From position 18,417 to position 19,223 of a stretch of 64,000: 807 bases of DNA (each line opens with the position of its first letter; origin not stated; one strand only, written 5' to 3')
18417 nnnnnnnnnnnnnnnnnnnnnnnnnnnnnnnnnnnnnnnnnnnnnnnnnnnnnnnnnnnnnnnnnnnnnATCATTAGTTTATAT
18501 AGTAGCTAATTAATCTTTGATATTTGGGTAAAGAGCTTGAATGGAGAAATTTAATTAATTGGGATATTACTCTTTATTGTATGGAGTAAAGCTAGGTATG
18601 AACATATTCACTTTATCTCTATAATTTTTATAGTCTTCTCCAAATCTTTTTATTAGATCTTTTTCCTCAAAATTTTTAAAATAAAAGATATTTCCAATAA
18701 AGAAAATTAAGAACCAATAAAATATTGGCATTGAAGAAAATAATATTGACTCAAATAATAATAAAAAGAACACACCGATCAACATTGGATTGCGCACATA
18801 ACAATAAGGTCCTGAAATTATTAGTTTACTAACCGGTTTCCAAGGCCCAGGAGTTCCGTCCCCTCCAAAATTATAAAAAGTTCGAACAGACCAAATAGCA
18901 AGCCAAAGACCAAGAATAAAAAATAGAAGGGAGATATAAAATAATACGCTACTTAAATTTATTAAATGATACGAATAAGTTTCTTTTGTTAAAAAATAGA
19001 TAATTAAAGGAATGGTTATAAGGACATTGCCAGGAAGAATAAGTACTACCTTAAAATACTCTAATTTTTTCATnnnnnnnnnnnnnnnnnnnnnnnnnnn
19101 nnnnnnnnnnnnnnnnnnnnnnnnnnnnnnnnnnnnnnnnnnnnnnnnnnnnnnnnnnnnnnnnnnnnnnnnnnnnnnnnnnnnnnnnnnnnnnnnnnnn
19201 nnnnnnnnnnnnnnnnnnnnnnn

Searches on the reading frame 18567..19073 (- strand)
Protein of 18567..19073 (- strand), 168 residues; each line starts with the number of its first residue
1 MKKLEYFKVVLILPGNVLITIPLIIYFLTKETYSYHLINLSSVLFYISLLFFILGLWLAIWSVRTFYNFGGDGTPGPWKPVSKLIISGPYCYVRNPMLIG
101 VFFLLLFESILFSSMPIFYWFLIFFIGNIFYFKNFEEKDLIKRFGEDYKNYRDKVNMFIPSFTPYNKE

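Call 7: search_protein_families(library=pfam, proteins=[window:18567-19073:-], max_evalue=0.01)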
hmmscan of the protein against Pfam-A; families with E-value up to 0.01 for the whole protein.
window:18567-19073:- (168 aa): 2 families
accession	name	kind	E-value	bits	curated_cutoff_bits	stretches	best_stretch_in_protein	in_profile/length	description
PF04191.18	PEMT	-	4.3e-09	37.2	25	1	46-146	4-104/105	Phospholipid methyltransferase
PF01222.22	ERG4_ERG24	-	0.0018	17.5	27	1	82-157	349-425/432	Ergosterol biosynthesis ERG4/ERG24 family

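Call 8: search_protein_families(library=ncbifam, proteins=[window:18567-19073:-], max_evalue=0.01)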
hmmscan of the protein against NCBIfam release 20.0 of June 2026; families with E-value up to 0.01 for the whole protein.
window:18567-19073:- (168 aa): 3 families
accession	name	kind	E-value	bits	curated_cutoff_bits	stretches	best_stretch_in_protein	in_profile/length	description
TIGR04571.1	LmtA_Leptospira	exception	4.8e-09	36.3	325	1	23-167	26-171/252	lipid A Kdo2 1-phosphate O-methyltransferase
NF045656.1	MeththiolMtaseMddA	equivalog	1.1e-08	34.6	270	1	90-160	171-238/238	methanethiol S-methyltransferase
NF040696.1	isopcys_mtase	equivalog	1.2e-08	35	160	1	17-161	49-189/190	protein-S-isoprenylcysteine O-methyltransferase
